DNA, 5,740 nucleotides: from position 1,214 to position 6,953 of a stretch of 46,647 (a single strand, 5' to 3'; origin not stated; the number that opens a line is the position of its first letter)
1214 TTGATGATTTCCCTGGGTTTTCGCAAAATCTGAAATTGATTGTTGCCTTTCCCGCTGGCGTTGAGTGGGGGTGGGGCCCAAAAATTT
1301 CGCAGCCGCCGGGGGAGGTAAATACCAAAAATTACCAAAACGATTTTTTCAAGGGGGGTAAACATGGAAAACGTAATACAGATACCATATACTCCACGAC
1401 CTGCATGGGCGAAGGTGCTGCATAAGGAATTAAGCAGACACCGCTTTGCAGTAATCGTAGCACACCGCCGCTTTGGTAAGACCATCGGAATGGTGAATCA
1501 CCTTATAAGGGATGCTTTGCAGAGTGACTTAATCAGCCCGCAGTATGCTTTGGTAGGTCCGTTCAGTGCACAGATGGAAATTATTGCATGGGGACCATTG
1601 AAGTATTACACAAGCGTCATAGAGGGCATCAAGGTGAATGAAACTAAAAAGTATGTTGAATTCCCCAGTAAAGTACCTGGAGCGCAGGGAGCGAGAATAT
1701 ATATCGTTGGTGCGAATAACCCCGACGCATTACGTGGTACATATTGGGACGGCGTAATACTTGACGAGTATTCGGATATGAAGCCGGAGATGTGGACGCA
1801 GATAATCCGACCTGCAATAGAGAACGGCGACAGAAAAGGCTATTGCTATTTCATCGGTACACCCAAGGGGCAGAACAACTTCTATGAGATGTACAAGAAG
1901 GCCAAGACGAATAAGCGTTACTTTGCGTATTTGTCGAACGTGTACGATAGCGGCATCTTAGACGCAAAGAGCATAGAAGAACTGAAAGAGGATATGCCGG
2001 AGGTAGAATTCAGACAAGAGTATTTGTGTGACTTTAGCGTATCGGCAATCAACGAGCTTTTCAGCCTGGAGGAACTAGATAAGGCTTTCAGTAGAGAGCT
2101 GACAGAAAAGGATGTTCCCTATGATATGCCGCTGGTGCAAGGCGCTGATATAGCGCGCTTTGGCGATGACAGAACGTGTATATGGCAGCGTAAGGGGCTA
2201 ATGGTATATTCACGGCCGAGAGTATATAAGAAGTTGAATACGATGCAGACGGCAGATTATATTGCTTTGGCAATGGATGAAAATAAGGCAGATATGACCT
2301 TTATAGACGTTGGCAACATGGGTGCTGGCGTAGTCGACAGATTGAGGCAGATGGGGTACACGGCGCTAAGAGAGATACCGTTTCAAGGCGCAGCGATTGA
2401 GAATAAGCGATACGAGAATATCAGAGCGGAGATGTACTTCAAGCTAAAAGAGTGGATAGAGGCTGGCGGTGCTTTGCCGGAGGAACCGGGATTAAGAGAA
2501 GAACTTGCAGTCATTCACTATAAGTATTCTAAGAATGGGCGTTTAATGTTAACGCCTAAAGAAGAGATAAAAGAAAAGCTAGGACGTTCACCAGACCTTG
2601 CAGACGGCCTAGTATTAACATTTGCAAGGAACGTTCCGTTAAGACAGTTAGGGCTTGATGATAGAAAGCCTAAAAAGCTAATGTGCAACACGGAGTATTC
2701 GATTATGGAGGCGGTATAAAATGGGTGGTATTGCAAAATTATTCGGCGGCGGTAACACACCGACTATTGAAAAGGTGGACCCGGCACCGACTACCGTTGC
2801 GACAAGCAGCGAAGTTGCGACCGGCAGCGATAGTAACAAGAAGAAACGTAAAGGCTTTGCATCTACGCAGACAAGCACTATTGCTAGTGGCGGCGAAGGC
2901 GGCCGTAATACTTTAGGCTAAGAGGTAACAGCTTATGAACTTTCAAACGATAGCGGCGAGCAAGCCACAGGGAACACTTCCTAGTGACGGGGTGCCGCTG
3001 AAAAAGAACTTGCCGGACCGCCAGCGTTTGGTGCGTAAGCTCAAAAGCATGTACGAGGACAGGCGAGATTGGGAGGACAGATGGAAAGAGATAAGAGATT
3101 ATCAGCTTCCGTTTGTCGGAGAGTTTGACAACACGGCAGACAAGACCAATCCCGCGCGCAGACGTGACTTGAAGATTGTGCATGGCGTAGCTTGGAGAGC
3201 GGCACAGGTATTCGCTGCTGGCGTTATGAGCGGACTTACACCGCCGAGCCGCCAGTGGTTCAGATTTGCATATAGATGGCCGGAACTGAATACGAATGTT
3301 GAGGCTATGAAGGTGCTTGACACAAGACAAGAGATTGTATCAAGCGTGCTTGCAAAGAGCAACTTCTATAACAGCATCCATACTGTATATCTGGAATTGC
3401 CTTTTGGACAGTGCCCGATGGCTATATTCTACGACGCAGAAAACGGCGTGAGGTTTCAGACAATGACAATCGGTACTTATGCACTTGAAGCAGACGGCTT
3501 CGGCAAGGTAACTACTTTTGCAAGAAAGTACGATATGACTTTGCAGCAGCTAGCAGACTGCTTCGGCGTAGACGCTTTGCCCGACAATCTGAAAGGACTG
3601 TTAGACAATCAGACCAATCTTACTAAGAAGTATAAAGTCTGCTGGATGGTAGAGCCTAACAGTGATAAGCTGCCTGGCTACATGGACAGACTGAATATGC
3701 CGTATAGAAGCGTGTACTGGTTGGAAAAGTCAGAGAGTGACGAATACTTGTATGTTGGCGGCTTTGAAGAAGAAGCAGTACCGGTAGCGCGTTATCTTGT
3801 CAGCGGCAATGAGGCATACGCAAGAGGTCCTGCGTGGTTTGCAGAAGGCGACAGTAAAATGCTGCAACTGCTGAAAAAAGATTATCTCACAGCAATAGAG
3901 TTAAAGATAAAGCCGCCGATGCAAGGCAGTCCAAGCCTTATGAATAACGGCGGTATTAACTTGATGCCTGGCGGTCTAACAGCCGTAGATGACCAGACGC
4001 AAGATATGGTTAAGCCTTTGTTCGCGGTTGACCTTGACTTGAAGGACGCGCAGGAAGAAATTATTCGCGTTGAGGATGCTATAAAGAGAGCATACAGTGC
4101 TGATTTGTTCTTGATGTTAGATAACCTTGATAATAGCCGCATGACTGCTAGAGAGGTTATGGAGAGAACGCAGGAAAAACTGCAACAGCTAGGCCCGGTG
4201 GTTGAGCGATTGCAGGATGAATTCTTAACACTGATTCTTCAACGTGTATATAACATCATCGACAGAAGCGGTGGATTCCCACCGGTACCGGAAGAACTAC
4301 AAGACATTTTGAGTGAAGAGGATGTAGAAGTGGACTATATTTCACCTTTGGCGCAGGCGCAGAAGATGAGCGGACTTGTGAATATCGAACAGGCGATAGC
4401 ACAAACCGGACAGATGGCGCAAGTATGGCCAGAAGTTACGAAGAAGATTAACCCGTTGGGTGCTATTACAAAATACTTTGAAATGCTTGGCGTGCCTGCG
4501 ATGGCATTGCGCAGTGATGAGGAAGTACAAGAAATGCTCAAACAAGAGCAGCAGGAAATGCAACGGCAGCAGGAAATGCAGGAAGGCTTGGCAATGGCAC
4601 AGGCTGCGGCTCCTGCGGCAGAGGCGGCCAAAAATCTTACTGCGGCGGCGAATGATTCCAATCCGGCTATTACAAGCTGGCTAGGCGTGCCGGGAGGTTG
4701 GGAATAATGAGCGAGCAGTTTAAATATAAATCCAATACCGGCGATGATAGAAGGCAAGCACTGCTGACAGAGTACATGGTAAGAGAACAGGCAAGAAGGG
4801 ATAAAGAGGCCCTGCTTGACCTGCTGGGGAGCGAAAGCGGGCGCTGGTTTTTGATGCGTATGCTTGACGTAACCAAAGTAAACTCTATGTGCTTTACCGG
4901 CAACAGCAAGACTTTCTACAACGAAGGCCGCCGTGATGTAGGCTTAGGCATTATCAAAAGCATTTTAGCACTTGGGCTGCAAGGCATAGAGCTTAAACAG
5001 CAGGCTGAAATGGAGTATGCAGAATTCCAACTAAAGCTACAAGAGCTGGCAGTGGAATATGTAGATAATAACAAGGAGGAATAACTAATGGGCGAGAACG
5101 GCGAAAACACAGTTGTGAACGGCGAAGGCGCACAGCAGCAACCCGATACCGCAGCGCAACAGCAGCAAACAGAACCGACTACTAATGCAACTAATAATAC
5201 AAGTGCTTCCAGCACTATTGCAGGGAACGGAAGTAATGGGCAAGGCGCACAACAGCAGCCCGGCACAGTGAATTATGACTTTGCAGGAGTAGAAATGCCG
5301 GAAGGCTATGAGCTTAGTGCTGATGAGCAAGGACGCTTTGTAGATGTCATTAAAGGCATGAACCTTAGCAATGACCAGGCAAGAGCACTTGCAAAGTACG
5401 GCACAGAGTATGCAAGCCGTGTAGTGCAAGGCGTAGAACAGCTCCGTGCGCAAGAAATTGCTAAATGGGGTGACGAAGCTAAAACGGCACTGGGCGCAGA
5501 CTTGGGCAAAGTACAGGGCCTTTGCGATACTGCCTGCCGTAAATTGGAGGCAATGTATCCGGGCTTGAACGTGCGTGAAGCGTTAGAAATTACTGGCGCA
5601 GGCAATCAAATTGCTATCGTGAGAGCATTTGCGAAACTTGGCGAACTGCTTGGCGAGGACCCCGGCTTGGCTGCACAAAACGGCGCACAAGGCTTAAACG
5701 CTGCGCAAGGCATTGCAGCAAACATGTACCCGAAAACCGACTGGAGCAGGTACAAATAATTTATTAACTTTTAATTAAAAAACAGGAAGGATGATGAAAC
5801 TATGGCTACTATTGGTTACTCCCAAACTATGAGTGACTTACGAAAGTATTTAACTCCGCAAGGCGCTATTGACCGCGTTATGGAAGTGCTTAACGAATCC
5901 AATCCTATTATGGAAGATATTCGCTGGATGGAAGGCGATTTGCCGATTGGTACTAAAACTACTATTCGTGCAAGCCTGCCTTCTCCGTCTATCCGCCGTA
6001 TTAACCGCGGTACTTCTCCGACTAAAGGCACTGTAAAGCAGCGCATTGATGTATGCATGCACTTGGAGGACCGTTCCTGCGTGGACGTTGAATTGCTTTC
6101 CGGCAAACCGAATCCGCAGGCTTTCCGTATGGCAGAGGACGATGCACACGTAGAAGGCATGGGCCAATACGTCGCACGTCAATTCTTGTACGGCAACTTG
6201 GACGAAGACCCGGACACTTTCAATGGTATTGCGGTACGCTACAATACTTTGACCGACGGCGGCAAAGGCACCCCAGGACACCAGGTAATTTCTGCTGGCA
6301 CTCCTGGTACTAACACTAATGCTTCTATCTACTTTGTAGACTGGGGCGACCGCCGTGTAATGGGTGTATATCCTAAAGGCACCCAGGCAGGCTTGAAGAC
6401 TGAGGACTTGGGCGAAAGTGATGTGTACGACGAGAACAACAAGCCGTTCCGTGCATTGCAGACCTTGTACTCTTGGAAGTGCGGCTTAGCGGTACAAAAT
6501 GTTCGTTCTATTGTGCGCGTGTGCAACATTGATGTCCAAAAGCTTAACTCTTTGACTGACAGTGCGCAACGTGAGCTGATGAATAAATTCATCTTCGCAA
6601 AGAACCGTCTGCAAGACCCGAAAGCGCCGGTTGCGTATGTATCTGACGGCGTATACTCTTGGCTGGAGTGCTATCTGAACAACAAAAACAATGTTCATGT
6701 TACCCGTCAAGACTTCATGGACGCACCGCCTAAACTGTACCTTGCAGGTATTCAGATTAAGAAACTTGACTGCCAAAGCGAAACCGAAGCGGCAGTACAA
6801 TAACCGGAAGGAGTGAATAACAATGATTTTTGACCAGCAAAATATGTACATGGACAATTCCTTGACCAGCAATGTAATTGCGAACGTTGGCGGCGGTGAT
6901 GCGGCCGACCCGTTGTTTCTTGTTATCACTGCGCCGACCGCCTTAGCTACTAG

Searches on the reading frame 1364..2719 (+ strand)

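Call 49: search_protein_families(library=pfam, proteins=[window:1364-2719:+], max_evalue=0.001)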
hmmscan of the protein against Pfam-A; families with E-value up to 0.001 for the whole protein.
window:1364-2719:+ (451 aa): 1 family
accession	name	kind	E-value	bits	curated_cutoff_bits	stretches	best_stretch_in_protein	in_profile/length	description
PF03237.21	Terminase_6N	-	2e-08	34.6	22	1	35-225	6-201/215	Terminase large subunit, T4likevirus-type, N-terminal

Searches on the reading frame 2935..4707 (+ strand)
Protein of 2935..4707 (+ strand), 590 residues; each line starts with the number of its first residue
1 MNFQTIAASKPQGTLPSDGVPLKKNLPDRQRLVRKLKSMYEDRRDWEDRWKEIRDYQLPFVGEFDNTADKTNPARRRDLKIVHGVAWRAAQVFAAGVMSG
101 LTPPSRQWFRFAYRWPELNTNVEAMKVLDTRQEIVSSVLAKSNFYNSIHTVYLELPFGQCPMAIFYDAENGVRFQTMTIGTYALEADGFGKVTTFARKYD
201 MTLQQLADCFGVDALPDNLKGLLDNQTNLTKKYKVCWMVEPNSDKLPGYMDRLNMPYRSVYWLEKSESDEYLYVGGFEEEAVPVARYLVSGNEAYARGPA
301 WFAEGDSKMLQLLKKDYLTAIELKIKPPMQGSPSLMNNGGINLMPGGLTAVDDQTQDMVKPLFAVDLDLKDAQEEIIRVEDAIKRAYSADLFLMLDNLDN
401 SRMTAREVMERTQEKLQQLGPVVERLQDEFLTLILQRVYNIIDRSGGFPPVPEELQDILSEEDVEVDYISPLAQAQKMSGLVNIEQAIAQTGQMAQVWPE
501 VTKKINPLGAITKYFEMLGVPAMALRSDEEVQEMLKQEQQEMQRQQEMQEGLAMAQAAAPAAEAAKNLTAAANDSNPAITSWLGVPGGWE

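Call 49: search_protein_families(library=pfam, proteins=[window:2935-4707:+], max_evalue=0.001)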
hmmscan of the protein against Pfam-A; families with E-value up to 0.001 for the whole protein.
window:2935-4707:+ (590 aa): 1 family
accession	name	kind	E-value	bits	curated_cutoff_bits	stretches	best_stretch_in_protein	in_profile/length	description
PF12236.14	Head-tail_con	-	1.8e-145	485.5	27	1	30-523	2-487/489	Bacteriophage head to tail connecting protein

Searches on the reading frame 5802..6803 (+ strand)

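Call 49: search_protein_families(library=pfam, proteins=[window:5802-6803:+], max_evalue=0.001)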
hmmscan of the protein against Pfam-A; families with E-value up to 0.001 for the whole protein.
window:5802-6803:+ (333 aa): 1 family
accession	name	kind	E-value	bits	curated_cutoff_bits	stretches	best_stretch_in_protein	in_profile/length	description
PF20911.3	GP7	-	6.6e-101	337.7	27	1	19-333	2-313/313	Major capsid protein GP7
